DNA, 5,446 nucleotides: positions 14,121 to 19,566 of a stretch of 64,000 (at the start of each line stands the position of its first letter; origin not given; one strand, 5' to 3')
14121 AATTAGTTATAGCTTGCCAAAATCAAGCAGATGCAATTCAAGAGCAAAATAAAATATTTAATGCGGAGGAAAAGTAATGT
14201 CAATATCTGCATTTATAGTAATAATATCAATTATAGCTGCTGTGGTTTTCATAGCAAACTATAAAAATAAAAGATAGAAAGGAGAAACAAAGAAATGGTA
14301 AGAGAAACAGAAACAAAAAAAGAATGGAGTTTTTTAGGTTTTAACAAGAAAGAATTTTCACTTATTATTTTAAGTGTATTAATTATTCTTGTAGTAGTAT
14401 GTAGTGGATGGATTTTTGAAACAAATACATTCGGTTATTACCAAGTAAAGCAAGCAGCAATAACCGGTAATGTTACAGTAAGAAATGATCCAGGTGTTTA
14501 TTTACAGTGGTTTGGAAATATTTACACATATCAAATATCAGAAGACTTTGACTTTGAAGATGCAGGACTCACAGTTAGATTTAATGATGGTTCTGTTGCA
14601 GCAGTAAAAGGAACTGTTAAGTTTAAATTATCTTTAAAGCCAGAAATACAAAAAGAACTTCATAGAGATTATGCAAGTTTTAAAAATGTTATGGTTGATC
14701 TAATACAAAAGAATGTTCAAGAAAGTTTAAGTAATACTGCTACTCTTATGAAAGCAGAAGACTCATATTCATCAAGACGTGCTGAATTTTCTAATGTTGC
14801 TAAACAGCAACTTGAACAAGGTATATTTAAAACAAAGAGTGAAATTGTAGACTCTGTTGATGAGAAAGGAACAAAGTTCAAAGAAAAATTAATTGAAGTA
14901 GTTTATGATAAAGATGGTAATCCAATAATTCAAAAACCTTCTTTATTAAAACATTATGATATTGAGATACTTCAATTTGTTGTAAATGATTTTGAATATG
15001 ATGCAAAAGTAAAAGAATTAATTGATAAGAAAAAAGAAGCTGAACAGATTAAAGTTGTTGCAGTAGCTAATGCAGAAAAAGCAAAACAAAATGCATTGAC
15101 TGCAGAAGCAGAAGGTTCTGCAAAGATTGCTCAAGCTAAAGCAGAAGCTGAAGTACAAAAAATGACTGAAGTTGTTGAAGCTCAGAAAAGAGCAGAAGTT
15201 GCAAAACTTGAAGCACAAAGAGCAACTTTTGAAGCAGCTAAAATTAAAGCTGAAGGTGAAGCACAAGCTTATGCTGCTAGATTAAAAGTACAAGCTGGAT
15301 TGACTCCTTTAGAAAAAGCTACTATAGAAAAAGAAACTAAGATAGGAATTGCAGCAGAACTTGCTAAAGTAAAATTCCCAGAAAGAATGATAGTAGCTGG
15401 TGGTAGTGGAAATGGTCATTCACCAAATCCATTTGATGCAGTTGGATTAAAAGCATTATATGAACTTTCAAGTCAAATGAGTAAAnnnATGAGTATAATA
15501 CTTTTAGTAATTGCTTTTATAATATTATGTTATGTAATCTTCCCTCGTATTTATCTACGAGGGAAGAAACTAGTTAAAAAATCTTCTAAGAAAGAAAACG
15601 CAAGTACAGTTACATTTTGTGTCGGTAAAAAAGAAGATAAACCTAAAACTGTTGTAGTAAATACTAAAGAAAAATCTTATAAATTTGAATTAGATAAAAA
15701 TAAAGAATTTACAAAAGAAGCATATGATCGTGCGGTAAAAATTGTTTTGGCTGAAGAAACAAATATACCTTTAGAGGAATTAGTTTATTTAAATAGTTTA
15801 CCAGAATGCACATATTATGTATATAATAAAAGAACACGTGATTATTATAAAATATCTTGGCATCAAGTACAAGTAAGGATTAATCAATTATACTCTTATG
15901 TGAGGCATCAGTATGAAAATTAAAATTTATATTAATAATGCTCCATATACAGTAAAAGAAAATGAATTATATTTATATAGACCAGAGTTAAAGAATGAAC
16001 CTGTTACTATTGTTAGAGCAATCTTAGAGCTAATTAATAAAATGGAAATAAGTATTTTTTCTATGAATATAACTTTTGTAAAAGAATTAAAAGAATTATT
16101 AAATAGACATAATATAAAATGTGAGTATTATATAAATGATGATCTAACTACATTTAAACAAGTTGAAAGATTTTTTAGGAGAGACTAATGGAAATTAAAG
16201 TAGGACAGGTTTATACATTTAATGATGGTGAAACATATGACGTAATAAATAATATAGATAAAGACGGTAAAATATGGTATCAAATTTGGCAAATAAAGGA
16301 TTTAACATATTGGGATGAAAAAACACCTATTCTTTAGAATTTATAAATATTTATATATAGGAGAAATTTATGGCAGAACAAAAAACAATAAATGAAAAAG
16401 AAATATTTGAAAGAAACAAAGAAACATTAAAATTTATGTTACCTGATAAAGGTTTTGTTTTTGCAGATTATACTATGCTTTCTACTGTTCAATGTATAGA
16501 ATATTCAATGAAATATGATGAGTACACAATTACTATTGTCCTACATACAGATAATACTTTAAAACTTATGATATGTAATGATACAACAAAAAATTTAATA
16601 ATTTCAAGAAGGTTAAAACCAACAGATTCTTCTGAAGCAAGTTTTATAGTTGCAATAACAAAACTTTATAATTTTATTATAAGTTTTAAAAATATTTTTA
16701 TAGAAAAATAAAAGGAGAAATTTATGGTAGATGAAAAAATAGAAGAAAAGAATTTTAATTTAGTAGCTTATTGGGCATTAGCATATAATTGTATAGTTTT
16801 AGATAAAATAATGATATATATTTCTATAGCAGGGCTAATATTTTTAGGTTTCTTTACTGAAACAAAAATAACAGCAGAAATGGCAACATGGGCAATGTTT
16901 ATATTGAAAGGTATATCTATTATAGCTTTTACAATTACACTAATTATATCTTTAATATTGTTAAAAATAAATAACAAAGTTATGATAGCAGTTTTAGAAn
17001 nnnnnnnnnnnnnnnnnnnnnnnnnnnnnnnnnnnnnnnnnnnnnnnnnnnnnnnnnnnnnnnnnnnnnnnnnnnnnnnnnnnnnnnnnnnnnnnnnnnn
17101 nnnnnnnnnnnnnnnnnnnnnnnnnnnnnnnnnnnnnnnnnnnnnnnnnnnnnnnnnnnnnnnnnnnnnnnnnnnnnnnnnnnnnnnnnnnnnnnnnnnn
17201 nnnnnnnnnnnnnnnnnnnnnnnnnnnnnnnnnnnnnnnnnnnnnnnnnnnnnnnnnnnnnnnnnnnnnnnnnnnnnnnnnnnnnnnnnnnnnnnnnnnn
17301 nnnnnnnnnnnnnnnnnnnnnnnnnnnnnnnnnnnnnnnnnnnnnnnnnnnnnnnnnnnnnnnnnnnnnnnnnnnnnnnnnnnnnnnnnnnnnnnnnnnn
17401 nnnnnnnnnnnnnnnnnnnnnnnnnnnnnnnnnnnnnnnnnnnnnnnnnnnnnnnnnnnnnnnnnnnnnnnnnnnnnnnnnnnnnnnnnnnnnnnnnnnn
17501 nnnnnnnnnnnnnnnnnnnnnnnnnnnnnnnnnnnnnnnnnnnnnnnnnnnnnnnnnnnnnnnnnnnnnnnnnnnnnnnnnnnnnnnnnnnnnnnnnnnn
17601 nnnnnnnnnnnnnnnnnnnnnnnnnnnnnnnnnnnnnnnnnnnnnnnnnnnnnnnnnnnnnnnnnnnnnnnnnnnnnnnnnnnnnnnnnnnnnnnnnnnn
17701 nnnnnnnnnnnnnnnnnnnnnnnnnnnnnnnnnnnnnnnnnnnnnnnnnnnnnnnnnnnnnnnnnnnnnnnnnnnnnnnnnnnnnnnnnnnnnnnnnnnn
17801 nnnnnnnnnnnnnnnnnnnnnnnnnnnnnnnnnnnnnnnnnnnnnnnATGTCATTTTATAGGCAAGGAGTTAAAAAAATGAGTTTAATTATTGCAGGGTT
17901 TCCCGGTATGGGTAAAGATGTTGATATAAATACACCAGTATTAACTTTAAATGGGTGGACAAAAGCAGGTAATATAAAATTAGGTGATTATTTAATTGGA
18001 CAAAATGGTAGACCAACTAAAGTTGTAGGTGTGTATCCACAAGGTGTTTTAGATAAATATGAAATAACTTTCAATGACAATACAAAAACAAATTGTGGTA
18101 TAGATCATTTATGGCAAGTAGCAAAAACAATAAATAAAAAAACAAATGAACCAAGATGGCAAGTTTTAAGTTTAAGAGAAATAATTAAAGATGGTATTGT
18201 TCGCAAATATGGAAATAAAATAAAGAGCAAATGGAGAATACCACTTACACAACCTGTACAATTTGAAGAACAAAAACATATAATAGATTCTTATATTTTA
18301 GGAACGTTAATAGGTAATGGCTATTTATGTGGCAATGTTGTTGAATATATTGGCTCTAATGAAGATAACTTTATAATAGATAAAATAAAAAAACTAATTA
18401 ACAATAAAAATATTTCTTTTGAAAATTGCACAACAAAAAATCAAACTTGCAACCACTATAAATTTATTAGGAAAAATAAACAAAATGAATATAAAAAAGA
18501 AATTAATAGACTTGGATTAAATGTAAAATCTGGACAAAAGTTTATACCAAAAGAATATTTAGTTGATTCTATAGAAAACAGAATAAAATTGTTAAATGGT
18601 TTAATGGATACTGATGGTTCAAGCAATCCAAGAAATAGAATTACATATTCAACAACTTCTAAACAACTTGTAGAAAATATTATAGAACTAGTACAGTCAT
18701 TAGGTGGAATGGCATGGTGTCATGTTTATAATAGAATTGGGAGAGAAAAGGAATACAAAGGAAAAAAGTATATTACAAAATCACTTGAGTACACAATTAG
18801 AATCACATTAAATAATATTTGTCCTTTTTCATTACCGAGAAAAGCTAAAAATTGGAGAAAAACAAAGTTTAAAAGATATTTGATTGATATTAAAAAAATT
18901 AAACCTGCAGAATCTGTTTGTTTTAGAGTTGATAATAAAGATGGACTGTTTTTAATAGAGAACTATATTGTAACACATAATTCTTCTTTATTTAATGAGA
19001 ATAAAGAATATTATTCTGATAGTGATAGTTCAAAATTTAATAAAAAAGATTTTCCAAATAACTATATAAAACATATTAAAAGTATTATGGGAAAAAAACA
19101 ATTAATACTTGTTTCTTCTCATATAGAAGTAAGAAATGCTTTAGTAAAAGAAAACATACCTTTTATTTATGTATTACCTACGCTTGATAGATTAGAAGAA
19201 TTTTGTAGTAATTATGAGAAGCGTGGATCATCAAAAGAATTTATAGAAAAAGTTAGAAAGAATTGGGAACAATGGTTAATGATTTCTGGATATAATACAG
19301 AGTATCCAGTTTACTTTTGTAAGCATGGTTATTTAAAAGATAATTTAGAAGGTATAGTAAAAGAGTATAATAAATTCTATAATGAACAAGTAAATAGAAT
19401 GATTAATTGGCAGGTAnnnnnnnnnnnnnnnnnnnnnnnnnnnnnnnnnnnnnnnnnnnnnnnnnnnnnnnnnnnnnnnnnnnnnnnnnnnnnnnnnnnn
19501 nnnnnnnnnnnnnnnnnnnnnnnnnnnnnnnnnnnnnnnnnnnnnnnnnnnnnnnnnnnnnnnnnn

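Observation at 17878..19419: Class-3-like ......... intein that splits the Walker-A lysine from its serine in a kinase-like P-loop protein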

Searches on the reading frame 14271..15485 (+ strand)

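Call 26: search_protein_families(library=phrogs, proteins=[window:14271-15485:+], max_evalue=0.00001)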
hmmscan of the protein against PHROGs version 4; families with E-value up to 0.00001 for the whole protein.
window:14271-15485:+ (405 aa): 2 families
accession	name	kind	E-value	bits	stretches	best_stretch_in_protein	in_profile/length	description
phrog_11908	-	unknown function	1.2e-44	153.8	1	33-345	7-347/430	-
phrog_200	-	other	6.5e-14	52.8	1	26-183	81-239/379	lipoprotein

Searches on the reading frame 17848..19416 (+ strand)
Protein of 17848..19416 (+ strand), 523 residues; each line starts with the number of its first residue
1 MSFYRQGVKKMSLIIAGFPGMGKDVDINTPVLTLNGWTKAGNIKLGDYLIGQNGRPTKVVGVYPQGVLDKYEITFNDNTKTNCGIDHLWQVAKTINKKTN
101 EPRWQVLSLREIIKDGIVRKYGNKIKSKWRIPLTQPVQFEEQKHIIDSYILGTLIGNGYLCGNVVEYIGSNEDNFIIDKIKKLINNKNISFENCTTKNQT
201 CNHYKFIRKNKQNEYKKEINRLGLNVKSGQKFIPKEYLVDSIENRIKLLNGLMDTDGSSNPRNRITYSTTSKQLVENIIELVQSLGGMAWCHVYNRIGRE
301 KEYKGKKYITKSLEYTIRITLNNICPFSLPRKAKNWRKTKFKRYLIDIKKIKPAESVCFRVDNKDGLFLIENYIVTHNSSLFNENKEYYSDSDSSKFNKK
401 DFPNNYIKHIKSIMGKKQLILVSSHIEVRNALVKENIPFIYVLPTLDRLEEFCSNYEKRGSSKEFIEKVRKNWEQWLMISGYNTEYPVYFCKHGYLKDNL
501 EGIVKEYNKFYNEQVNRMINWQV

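Call 3: search_protein_families(library=pfam, proteins=[window:17848-19416:+], max_evalue=1)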
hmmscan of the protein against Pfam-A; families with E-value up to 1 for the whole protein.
window:17848-19416:+ (523 aa): 4 families
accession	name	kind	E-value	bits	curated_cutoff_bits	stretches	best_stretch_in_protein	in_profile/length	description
PF05204.19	Hom_end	-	4.7e-07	30.3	21.1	1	233-322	2-87/110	Homing endonuclease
PF14528.11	LAGLIDADG_3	-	3.5e-06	27.6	22.5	1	247-303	5-64/82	LAGLIDADG-like domain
PF05203.21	Hom_end_hint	-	0.00069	20.1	32.1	1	29-81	6-58/228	Hom_end-associated Hint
PF13392.12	HNH_3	-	0.16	12.1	24.8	1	69-96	17-44/46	HNH endonuclease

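Call 4: search_protein_families(library=phrogs, proteins=[window:17848-19416:+], max_evalue=0.1)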
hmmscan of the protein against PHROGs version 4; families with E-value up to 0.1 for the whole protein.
window:17848-19416:+ (523 aa): 7 families
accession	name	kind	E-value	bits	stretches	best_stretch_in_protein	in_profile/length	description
phrog_19299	-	head and packaging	4e-59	201.7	1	9-462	17-466/702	terminase large subunit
phrog_4182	-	unknown function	9.7e-33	114.7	1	379-504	23-153/243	-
phrog_36964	-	head and packaging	7.6e-32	111.2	1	20-418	88-472/890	terminase large subunit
phrog_15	-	head and packaging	3.3e-26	92.9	1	12-270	67-319/1330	terminase large subunit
phrog_510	-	DNA, RNA and nucleotide metabolism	2.8e-20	73.6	1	12-270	393-638/667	DNA primase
phrog_50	-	DNA, RNA and nucleotide metabolism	1.2e-19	71.9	1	13-201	77-246/570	DnaC-like helicase loader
phrog_38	-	head and packaging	5.4e-06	26.3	1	8-89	138-208/760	terminase large subunit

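Call 20: find_encoding_contigs(protein=window:17848-19416:+, flank=3000, max_places=3)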
Protein window:17848-19416:+ (523 aa): no gene with exactly this product is on record in the collection.

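Call 54: search_dna_similar(query=window:17878-19416:+, collection=phages, mode=protein, max_rows=30)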
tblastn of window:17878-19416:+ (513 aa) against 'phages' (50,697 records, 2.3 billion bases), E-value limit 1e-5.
Records with a match: 823; places in all: 894; records where one place covers at least 80% of the query: 8.
Best place of each record, by identity: <60% 823.
By first word of the organism name: Mycobacterium 300; Salmonella 96; Vibrio 71; Stx2a-converting 49; Escherichia 35; Klebsiella 30; Pseudomonas 24; Aeromonas 21; Acinetobacter 17; Serratia 16; and 50 more.
By host as written in the record: Mycobacterium smegmatis mc2 155 230; - 129; Mycobacterium smegmatis mc#155 34; Salmonella enterica subsp. enterica serovar Enteritidis PT1 26; Klebsiella pneumoniae 22; Escherichia coli 11; Gordonia terrae 3612 11; Mycobacterium smegmatis mc2155 11; and 180 more.
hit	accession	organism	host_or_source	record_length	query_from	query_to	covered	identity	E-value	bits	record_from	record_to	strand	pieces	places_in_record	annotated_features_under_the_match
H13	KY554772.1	Lactococcus phage AM5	Lactococcus lactis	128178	1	452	88%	35.5%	2e-50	191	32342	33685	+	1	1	AAA domain-containing protein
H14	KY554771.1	Lactococcus phage AM4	Lactococcus lactis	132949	1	452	88%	35.5%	2e-50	191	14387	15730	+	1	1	AAA domain-containing protein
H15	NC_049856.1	Lactococcus phage AM4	Lactococcus lactis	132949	1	452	88%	35.5%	2e-50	191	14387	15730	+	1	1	terminase large subunit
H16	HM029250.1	Lactococcus phage 949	Lactococcus lactis strain ML8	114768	1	452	88%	34.6%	1e-49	189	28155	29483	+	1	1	hypothetical protein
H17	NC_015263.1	Lactococcus phage 949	Lactococcus lactis strain ML8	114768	1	452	88%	34.6%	1e-49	189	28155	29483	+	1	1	terminase large subunit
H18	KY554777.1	Lactococcus phage LW81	Lactococcus lactis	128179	1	452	88%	33.6%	2e-48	186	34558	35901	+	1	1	PhoH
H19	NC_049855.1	Lactococcus phage LW81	Lactococcus lactis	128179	1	452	88%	33.6%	2e-48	186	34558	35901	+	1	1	terminase large subunit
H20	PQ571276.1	Bacteroides phage BS-TP3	Bacteroides salyersiae BG8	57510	1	371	72%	37.8%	2e-67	241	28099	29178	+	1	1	terminase large subunit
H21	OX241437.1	Vibrio phage 424E50-1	Seawater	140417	5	370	71%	38.3%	6e-56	207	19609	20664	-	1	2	putative DNA helicase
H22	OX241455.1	Vibrio phage 501E54-1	Seawater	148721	5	370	71%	38.3%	8e-56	207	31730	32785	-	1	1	putative DNA helicase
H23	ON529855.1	Brevundimonas phage vB_BpoS-Domovoi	Brevundimonas pondensis EIF1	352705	4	369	71%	38.0%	3e-70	249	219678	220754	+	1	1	helicase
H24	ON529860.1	Brevundimonas phage vB_BpoS-Papperlapapp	Brevundimonas pondensis LVF1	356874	4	369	71%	37.8%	9e-70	248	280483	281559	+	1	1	helicase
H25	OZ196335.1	Vibrio phage K412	Seawater and oysters mix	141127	1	370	72%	36.6%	7e-53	199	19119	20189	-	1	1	hypothetical protein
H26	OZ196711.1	Vibrio phage K460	Seawater and oysters mix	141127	1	370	72%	36.6%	7e-53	199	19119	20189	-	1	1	hypothetical protein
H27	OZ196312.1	Vibrio phage K470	Seawater and oysters mix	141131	1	370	72%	36.6%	7e-53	199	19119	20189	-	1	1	hypothetical protein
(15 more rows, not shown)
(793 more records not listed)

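Call 55: get_annotated_region(hit=H17, flank=1500)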
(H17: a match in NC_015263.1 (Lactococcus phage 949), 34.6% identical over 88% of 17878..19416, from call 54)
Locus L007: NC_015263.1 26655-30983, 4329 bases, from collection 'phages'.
description: Lactococcus phage 949, complete genome.
organism: Lactococcus phage 949 (NCBI taxid 881953)
taxonomy: Viruses; Duplodnaviria; Heunggongvirae; Uroviricota; Caudoviricetes; Audreyjarvisvirus; Audreyjarvisvirus av949
host: Lactococcus lactis strain ML8; source: -; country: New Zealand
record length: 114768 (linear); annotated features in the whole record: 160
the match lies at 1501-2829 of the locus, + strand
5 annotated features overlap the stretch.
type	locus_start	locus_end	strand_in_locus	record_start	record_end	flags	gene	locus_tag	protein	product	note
CDS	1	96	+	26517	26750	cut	-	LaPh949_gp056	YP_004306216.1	hypothetical protein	ORF56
CDS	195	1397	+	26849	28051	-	-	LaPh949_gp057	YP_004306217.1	hypothetical protein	ORF57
CDS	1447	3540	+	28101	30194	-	-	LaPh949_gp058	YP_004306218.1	terminase large subunit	ORF58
CDS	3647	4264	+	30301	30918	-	-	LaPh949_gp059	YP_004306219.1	hypothetical protein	ORF59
CDS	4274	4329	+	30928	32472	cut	-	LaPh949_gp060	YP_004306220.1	putative replicative DNA helicase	ORF60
